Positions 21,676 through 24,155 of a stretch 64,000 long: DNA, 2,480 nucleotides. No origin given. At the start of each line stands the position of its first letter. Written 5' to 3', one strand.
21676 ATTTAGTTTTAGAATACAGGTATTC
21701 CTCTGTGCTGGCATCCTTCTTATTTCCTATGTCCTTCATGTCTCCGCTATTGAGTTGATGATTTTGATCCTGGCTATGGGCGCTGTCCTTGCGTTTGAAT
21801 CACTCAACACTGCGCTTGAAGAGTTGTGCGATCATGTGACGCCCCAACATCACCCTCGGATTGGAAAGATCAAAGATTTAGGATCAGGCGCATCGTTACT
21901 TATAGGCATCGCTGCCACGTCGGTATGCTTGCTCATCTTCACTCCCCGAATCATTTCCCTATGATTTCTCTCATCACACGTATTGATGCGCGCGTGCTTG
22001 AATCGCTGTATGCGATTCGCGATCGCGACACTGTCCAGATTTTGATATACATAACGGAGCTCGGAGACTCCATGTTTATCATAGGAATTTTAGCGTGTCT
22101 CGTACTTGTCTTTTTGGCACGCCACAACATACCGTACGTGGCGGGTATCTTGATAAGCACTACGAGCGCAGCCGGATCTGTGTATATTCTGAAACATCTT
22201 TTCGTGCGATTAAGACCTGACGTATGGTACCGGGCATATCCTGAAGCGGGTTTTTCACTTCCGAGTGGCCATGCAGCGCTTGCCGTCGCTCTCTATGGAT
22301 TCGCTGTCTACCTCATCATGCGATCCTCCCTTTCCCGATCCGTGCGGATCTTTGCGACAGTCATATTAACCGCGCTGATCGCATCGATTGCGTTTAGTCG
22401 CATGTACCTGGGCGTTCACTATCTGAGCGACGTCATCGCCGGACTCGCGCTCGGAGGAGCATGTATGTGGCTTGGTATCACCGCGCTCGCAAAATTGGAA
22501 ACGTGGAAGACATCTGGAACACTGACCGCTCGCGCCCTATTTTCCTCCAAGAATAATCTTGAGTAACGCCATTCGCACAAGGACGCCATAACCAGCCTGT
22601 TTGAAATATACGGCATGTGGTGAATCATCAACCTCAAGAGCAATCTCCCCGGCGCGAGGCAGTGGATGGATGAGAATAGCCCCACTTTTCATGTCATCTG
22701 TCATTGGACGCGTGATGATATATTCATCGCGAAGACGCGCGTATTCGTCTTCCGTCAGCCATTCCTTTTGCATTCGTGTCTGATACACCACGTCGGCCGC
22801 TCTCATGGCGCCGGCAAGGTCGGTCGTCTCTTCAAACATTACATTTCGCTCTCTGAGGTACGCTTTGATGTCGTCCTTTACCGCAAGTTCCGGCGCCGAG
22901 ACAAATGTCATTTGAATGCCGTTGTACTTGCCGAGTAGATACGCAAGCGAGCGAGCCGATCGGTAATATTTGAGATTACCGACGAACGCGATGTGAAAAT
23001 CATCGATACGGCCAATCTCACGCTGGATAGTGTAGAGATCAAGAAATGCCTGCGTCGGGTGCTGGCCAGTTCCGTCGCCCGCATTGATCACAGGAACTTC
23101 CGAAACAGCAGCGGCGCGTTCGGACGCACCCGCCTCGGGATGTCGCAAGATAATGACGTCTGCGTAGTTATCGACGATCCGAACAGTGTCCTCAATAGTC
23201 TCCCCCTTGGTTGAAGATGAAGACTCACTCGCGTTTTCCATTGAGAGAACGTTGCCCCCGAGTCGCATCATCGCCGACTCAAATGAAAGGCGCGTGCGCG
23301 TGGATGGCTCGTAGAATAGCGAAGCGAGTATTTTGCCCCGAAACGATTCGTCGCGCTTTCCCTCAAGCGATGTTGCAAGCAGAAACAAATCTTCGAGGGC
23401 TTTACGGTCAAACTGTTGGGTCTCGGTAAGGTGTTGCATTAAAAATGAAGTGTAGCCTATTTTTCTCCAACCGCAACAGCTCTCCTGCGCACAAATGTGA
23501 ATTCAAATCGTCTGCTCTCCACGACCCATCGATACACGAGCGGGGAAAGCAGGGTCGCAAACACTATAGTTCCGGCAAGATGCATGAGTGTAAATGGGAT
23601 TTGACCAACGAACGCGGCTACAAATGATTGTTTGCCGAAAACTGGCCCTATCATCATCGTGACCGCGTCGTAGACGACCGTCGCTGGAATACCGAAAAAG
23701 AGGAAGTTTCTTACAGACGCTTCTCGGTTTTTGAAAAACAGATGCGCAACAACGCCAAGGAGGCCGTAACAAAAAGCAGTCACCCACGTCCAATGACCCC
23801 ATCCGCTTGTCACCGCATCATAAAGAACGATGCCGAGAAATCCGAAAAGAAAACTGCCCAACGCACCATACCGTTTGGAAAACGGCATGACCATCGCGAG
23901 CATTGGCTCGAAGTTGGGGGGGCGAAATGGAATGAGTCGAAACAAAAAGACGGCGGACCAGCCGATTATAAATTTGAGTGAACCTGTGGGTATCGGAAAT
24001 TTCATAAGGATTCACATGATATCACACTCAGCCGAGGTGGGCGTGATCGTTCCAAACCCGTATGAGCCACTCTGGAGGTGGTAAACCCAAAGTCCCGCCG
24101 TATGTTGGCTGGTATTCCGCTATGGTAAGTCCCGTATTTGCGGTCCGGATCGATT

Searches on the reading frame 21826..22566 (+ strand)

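Call 3: search_protein_families(library=pfam, proteins=[window:21826-22566:+], max_evalue=0.01)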
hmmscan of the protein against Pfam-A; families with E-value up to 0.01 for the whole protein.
window:21826-22566:+ (246 aa): 2 families
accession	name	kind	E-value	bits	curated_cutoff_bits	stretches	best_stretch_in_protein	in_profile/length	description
PF01569.27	PAP2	-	6.4e-21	74.9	27.2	1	107-220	4-124/130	PAP2 superfamily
PF14378.12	PAP2_3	-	5.6e-07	30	27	1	110-216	88-190/190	PAP2 superfamily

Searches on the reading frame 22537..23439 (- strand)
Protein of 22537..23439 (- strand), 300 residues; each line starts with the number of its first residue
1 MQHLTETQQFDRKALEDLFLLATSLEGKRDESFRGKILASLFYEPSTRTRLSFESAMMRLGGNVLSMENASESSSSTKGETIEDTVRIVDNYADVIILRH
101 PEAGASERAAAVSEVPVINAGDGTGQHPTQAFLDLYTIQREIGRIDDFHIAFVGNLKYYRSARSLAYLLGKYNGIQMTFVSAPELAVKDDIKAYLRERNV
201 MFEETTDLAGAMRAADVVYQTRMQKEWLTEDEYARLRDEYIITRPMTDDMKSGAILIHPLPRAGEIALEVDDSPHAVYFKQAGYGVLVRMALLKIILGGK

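Call 3: search_protein_families(library=pfam, proteins=[window:22537-23439:-], max_evalue=0.01)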
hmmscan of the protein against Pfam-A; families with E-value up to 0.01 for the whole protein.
window:22537-23439:- (300 aa): 2 families
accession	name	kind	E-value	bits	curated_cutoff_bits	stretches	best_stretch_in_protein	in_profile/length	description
PF02729.26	OTCace_N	-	2.2e-45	154.8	29.9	1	2-139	1-147/148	Aspartate/ornithine carbamoyltransferase, carbamoyl-P binding domain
PF00185.30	OTCace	-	2.8e-25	89.6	29.4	1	147-295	2-156/157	Aspartate/ornithine carbamoyltransferase, Asp/Orn binding domain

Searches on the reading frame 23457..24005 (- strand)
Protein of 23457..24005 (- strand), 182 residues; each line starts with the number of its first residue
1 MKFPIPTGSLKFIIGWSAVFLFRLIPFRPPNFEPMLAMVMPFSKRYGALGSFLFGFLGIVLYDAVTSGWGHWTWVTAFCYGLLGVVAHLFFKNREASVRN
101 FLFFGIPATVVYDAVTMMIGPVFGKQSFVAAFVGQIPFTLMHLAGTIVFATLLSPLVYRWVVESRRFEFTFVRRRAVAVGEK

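Call 3: search_protein_families(library=pfam, proteins=[window:23457-24005:-], max_evalue=0.01)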
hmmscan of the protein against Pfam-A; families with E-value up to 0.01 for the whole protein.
window:23457-24005:- (182 aa): 2 families
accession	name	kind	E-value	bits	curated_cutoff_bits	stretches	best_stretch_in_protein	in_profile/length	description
PF07155.17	ECF-ribofla_trS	-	2.9e-08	34.3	26.7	1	25-154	26-167/172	ECF-type riboflavin transporter, S component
PF20221.3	DUF6580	-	5.4e-05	23.9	27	1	18-154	16-149/162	Family of unknown function (DUF6580)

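Call 4: search_protein_families(library=ncbifam, proteins=[window:23457-24005:-], max_evalue=0.01)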
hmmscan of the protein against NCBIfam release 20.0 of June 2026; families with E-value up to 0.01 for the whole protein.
window:23457-24005:- (182 aa): 1 family
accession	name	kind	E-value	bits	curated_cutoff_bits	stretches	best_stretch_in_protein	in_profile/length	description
NF010182.0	PRK13661.1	equivalog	7.2e-06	25.9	99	1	19-119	25-123/183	ECF-type riboflavin transporter substrate-binding protein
